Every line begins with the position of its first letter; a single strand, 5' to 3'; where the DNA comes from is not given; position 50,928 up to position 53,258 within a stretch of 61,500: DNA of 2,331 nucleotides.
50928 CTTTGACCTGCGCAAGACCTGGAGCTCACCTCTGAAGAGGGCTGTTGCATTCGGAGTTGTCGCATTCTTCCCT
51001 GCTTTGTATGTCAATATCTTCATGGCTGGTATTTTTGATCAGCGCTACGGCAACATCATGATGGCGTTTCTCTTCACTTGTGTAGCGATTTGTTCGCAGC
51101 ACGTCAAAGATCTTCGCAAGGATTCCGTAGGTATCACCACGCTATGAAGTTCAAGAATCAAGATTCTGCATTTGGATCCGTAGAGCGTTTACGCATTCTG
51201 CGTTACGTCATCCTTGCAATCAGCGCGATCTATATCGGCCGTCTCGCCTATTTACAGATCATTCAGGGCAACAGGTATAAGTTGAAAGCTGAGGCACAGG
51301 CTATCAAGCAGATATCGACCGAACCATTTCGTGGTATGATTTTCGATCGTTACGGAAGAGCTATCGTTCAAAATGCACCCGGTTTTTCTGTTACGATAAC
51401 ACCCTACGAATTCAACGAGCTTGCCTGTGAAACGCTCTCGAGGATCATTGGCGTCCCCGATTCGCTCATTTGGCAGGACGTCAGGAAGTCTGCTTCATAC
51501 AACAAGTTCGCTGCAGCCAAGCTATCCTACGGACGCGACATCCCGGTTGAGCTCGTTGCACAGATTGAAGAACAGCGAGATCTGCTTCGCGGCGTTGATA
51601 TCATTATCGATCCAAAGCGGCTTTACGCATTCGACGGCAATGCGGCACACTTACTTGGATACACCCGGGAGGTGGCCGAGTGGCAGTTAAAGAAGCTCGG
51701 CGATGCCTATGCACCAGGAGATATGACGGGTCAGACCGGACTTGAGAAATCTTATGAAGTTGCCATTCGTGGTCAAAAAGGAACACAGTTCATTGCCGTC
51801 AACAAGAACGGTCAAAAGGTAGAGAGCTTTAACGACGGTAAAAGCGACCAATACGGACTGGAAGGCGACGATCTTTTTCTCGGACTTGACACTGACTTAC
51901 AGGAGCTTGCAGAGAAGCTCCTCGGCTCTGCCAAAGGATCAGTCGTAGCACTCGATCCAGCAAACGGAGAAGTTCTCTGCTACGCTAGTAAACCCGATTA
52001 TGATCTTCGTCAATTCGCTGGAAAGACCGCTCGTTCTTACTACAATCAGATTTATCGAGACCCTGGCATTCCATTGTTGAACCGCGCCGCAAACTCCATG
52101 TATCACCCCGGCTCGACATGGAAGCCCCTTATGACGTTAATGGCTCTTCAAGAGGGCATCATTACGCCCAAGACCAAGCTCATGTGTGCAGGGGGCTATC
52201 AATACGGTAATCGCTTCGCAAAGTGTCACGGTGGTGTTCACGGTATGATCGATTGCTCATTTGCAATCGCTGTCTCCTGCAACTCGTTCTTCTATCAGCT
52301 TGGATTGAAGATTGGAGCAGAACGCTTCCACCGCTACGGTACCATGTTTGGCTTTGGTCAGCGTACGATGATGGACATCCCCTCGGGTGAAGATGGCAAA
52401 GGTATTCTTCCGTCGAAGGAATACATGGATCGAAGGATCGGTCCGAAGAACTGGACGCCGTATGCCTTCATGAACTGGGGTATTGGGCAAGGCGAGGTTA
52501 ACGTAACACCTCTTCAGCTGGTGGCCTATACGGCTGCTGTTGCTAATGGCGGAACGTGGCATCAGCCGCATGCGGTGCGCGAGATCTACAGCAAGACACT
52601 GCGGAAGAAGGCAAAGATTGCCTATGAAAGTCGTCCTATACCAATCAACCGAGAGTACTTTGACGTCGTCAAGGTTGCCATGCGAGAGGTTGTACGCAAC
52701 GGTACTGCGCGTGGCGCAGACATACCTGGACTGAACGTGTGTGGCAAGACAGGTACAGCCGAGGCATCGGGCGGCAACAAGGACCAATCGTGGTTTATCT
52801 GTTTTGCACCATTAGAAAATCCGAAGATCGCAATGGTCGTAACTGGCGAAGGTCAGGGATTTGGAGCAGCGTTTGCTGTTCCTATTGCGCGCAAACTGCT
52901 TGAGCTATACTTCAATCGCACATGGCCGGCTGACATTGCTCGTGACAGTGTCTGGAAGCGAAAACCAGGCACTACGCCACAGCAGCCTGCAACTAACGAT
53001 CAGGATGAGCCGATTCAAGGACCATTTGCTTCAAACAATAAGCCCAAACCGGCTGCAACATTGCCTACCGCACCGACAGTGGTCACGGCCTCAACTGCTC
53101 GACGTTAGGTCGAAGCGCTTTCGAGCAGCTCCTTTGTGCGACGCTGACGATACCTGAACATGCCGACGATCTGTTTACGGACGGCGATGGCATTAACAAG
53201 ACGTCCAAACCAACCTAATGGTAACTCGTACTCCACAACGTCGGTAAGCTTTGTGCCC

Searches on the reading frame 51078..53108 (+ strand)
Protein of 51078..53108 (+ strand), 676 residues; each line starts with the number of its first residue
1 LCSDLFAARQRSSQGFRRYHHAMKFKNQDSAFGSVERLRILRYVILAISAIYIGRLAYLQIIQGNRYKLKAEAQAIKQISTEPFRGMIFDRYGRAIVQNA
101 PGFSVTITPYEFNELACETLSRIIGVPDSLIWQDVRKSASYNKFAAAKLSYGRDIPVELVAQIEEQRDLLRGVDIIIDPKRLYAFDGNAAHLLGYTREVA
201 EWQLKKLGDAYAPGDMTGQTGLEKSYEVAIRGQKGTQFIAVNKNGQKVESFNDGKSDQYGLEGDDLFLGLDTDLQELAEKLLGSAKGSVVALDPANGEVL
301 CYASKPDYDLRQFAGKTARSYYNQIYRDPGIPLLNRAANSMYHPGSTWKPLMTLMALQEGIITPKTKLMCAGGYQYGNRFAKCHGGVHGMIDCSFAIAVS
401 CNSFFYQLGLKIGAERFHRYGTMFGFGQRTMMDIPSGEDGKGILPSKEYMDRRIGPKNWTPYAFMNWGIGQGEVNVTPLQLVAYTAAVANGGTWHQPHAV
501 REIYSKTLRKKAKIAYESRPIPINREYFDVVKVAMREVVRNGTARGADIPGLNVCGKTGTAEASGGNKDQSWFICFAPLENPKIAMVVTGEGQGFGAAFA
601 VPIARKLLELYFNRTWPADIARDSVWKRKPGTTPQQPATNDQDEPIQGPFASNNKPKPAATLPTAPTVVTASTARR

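Call 67: search_protein_families(library=pfam, proteins=[window:51078-53108:+], max_evalue=0.00001)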
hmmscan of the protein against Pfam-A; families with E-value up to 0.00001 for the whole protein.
window:51078-53108:+ (676 aa): 2 families
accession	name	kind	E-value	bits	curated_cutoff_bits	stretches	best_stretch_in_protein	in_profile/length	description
PF00905.27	Transpeptidase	-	9.6e-60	202.7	22.1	1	287-609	1-299/299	Penicillin binding protein transpeptidase domain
PF03717.20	PBP_dimer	-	1.2e-35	124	24.4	1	81-249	2-177/180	Penicillin-binding Protein dimerisation domain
